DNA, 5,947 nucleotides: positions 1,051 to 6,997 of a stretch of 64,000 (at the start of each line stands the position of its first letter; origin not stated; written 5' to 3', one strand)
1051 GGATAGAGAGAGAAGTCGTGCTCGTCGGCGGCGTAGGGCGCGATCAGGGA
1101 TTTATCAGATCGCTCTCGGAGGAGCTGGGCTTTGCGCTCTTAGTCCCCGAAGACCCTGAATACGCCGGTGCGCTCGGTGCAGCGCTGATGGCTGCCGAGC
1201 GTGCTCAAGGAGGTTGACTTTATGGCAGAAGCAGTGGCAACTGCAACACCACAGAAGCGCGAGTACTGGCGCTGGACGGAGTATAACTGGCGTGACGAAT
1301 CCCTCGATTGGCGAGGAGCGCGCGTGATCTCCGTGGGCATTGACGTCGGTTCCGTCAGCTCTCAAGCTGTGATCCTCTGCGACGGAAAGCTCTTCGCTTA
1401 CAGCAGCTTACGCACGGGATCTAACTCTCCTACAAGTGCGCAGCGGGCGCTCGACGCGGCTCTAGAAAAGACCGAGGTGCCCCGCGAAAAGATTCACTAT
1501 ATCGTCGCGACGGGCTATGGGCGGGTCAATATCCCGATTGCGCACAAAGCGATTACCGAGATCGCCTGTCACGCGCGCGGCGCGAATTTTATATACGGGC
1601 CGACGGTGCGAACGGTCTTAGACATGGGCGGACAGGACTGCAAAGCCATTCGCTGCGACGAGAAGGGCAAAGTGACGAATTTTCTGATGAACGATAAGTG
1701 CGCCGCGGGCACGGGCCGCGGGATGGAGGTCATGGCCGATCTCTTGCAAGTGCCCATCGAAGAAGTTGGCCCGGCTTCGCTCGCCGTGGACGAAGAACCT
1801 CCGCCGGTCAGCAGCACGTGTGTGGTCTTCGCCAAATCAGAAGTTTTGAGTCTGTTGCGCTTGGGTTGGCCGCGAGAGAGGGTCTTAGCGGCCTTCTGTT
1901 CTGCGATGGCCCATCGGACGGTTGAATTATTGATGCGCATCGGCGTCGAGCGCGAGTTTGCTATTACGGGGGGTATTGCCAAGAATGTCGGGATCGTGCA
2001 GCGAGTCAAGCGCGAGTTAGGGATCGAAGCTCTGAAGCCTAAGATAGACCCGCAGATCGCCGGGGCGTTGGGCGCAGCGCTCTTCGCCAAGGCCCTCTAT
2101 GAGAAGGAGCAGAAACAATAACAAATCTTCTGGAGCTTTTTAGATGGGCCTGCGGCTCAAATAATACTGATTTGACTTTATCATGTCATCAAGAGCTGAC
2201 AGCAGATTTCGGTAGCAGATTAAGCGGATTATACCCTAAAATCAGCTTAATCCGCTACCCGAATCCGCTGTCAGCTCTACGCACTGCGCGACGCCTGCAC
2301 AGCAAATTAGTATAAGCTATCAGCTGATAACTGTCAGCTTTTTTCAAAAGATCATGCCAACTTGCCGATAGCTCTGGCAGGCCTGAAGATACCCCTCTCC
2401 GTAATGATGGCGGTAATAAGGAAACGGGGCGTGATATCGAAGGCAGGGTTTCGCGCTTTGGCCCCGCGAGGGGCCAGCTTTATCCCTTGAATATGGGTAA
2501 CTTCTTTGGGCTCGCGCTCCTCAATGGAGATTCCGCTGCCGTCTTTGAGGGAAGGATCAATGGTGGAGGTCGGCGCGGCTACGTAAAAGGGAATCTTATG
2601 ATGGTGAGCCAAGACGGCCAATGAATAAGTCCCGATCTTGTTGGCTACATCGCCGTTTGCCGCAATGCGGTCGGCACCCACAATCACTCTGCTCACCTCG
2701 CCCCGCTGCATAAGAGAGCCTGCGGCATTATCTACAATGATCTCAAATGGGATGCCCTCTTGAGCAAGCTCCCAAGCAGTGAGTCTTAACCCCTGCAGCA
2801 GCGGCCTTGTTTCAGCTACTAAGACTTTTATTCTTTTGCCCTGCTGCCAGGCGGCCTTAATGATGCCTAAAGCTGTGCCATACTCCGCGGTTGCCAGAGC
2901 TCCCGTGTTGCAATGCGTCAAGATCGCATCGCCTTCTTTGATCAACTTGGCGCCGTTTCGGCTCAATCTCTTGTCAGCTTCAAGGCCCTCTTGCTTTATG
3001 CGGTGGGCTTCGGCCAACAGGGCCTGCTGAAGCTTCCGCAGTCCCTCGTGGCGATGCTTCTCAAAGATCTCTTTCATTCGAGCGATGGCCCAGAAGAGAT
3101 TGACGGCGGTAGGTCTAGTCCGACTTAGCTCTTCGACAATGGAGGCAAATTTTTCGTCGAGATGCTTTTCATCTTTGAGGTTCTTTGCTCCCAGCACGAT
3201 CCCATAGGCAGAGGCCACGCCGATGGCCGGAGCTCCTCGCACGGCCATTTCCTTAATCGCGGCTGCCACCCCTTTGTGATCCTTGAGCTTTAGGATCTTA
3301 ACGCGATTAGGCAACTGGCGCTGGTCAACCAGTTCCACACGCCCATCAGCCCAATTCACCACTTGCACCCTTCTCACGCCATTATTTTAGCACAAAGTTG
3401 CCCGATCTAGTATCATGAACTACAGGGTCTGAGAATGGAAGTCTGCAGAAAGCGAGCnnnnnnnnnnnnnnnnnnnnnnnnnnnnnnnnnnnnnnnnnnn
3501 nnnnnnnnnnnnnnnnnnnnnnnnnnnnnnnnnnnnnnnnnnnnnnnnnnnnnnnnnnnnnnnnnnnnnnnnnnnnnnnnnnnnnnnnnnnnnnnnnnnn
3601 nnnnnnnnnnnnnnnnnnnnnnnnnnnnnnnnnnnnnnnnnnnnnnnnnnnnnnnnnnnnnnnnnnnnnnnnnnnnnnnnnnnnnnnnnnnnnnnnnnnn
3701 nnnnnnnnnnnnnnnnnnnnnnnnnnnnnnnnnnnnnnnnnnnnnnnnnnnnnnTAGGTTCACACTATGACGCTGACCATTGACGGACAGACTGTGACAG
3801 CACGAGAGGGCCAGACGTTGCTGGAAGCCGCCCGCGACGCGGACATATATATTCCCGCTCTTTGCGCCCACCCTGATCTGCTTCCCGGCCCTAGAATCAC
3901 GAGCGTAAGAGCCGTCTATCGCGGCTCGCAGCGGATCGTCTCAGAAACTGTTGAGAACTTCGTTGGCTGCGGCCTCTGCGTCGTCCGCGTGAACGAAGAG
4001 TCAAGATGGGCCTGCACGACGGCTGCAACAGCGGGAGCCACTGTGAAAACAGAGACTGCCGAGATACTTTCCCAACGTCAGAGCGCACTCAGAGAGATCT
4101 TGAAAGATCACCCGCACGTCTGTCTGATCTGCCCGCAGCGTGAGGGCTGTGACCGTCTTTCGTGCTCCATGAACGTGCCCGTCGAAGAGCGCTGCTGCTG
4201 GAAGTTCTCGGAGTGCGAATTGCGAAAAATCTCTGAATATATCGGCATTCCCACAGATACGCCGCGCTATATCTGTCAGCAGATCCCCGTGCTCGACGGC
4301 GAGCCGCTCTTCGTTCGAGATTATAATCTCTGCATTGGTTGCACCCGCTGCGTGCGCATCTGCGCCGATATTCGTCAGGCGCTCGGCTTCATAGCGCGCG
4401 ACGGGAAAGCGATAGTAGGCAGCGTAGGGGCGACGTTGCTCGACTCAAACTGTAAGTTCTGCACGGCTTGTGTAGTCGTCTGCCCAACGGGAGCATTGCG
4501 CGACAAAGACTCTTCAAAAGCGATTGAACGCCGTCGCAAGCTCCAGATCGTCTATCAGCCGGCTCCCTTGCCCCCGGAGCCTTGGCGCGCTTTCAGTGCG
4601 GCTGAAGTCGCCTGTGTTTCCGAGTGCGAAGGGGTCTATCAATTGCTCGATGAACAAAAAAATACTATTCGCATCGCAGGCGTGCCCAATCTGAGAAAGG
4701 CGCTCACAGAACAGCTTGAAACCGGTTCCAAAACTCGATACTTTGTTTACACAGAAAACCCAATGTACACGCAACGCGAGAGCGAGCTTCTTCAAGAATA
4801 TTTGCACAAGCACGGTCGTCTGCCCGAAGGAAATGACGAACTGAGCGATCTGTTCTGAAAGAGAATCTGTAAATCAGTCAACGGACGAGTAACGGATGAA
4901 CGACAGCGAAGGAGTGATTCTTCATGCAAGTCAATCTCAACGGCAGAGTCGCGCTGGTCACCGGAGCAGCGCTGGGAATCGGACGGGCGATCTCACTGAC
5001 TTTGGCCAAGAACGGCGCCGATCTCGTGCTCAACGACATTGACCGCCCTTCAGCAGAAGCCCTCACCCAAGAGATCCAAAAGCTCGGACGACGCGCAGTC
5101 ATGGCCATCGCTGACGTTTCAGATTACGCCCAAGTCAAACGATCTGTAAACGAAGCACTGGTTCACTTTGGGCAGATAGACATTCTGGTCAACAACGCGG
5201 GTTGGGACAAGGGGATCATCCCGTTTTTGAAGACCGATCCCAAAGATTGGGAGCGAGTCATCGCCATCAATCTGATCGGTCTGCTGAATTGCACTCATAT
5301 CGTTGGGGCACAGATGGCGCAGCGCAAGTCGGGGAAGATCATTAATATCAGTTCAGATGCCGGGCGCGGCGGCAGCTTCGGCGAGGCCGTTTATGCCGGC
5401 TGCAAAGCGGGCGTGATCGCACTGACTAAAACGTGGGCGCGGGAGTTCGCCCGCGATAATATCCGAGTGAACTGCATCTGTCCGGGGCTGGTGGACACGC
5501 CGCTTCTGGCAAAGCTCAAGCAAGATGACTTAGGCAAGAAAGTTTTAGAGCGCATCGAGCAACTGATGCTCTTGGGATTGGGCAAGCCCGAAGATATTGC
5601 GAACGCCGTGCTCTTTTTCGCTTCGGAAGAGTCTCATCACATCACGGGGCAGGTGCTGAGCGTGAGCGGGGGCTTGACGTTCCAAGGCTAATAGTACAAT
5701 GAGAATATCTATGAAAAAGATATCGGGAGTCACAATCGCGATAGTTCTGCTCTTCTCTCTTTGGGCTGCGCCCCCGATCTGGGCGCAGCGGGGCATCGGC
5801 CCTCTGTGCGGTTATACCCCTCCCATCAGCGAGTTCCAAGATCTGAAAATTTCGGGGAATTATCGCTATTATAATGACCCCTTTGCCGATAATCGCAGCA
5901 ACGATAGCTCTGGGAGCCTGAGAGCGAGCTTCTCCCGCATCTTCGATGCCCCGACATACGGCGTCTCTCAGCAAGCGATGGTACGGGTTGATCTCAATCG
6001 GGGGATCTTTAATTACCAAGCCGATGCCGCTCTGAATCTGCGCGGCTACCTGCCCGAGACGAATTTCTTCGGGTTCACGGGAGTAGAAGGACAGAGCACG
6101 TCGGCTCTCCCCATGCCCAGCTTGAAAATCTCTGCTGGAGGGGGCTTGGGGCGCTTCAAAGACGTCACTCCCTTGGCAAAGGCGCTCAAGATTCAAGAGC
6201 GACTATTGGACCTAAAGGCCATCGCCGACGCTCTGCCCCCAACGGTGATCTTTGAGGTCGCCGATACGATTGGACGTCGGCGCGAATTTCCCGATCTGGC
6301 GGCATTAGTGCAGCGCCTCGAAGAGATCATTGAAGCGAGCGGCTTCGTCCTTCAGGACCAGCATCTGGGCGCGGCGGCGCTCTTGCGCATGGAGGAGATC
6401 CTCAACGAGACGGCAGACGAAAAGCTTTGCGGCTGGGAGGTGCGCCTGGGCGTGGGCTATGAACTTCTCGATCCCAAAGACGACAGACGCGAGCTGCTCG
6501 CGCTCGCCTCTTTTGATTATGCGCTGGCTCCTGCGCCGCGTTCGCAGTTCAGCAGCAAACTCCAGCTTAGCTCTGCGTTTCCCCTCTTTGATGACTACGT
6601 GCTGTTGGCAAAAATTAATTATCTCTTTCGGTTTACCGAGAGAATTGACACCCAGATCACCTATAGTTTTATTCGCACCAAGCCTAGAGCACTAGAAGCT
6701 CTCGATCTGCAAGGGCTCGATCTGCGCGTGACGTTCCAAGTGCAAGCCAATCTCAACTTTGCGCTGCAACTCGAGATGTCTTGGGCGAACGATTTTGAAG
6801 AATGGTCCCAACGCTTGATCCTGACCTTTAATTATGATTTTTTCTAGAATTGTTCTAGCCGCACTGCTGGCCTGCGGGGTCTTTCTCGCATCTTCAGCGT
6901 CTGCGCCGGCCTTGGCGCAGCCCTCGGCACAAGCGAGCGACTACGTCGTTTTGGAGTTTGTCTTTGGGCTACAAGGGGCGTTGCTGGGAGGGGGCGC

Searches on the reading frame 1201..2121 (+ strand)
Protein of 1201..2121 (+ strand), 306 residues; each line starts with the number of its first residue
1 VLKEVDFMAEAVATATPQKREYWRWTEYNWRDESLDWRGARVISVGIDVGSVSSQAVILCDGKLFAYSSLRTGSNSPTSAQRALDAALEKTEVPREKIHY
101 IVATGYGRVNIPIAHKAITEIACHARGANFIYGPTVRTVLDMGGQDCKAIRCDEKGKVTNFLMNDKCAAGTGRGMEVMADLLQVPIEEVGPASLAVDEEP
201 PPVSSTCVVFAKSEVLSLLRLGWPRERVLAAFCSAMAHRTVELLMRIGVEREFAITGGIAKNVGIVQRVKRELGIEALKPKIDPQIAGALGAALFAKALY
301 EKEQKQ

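Call 68: search_protein_families(library=pfam, proteins=[window:1201-2121:+], max_evalue=0.0001)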
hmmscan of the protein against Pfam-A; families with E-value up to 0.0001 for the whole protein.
window:1201-2121:+ (306 aa): 1 family
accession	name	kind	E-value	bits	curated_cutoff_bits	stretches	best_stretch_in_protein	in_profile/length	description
PF01869.26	BcrAD_BadFG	-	4.2e-57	194.2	31.5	1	45-296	1-271/271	BadF/BadG/BcrA/BcrD ATPase family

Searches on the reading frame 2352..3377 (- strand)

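Call 68: search_protein_families(library=pfam, proteins=[window:2352-3377:-], max_evalue=0.0001)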
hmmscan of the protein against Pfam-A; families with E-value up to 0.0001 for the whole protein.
window:2352-3377:- (341 aa): 1 family
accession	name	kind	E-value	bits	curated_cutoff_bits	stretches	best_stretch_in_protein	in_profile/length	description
PF01008.23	IF-2B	-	1.8e-92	310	22.4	1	46-333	2-280/280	Initiation factor 2 subunit family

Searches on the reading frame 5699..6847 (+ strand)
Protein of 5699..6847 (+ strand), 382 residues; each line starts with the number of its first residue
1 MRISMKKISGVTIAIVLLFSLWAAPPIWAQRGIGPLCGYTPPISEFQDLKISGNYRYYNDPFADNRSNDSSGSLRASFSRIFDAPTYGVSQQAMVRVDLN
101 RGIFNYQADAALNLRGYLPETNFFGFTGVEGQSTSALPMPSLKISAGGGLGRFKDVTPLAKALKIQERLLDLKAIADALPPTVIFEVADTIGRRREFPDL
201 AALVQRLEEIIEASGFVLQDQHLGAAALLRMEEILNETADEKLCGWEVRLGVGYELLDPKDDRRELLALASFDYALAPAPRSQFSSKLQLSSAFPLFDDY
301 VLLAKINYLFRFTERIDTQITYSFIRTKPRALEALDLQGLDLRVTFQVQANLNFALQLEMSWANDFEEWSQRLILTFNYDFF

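Call 68: search_protein_families(library=pfam, proteins=[window:5699-6847:+], max_evalue=0.0001)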
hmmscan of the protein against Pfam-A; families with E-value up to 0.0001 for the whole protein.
window:5699-6847:+ (382 aa): 1 family
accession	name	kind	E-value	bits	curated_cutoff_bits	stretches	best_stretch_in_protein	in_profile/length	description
PF04338.18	DUF481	-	3.1e-05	24.5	21.1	0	243-324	101-185/210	Protein of unknown function, DUF481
